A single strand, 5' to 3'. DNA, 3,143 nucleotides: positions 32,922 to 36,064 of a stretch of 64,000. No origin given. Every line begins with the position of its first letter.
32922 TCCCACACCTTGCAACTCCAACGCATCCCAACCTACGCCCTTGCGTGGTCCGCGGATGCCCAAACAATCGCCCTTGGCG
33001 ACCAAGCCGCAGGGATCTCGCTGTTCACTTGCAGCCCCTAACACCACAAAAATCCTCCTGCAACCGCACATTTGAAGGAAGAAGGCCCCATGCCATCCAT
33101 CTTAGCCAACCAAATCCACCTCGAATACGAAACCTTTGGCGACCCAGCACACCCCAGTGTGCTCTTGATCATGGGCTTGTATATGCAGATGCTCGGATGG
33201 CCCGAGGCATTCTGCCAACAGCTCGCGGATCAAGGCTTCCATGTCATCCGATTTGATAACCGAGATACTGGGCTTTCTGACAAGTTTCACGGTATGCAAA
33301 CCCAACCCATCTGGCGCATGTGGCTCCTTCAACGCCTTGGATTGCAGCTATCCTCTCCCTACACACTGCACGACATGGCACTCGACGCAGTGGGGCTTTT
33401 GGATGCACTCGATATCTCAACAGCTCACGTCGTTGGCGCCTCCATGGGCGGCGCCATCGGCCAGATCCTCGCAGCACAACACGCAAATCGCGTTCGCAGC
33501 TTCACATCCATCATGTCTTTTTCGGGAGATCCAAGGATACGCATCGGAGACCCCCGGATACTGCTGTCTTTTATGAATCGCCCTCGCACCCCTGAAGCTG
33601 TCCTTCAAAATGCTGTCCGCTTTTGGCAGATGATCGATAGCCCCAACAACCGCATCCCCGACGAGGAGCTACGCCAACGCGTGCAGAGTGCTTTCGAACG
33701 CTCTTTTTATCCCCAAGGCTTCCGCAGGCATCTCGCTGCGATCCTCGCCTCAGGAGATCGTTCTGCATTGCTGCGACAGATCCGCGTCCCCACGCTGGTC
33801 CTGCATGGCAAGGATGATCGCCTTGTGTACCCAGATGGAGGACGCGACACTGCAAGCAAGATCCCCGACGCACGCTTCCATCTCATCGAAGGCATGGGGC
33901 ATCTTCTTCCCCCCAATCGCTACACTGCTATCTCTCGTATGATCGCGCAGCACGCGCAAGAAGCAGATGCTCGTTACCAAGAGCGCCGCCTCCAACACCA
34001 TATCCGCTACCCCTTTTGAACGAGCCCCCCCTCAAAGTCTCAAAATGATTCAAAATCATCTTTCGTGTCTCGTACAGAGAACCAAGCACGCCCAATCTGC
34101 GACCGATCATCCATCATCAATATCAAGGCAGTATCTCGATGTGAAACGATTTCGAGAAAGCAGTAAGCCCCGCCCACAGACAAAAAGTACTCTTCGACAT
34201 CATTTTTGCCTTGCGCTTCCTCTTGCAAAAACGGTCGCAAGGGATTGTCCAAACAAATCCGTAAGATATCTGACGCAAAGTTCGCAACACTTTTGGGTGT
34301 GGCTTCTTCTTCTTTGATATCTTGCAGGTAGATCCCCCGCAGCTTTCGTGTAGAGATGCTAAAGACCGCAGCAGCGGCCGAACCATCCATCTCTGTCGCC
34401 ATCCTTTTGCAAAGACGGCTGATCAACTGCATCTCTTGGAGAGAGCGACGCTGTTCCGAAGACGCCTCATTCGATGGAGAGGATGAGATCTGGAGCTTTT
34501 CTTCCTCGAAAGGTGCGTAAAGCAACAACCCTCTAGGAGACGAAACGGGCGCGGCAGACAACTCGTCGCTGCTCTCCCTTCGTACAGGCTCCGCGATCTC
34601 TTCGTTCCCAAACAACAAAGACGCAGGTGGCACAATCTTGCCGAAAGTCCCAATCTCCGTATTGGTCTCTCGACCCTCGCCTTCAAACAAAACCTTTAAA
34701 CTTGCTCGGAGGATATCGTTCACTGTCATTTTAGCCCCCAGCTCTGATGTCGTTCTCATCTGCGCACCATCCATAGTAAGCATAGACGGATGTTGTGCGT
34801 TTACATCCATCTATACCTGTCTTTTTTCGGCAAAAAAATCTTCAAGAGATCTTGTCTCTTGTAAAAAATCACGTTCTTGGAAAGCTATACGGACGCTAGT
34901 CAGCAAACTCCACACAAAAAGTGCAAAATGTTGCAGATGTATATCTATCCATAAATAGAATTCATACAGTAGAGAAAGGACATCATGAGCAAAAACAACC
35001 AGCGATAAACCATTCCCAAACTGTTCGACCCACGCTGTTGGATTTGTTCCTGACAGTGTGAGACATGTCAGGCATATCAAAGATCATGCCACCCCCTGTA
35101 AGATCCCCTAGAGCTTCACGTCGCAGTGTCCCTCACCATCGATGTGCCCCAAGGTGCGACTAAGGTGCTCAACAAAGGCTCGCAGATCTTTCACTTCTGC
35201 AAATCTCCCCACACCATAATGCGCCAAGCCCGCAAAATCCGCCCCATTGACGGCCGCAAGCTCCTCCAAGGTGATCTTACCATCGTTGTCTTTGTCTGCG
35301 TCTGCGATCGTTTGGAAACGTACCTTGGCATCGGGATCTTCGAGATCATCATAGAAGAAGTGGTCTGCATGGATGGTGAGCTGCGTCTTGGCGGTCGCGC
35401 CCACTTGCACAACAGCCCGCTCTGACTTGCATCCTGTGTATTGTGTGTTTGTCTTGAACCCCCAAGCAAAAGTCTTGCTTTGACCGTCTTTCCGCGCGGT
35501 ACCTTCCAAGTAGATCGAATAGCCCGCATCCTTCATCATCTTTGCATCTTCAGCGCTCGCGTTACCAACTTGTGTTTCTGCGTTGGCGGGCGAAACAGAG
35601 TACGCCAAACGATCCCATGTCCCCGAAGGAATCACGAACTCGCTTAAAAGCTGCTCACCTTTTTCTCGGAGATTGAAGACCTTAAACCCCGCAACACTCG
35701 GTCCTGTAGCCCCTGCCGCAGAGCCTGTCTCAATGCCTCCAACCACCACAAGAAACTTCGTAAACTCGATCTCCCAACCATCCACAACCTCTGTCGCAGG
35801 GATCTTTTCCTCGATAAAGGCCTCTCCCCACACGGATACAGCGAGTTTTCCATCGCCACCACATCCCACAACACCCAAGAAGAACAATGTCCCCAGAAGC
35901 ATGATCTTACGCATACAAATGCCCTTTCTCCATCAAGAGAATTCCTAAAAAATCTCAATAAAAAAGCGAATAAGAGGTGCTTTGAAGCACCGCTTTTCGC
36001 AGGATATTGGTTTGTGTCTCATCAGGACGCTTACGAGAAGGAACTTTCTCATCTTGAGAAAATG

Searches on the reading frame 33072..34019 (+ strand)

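Call 56: search_protein_families(library=pfam, proteins=[window:33072-34019:+])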
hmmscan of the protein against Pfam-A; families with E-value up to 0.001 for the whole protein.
window:33072-34019:+ (315 aa): 3 families
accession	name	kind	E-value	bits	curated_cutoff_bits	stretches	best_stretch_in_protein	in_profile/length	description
PF00561.26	Abhydrolase_1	-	1.2e-24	87.7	25.8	1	28-279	1-240/245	alpha/beta hydrolase fold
PF12697.13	Abhydrolase_6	-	9e-15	56.4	26.3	1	40-279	11-205/217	Alpha/beta hydrolase family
PF12146.15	Hydrolase_4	-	3e-14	53.4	27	1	30-279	7-234/239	Serine aminopeptidase, S33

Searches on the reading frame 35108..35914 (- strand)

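Call 56: search_protein_families(library=pfam, proteins=[window:35108-35914:-])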
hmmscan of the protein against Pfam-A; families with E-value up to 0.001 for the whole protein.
window:35108-35914:- (268 aa): 2 families
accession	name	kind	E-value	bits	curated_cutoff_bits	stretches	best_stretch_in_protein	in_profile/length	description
PF00036.39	EF-hand_1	-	9.5e-05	22.1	25.4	1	203-221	6-24/29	EF hand domain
PF13202.12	EF-hand_5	-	0.00027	20.7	25.9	1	205-221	7-23/25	EF hand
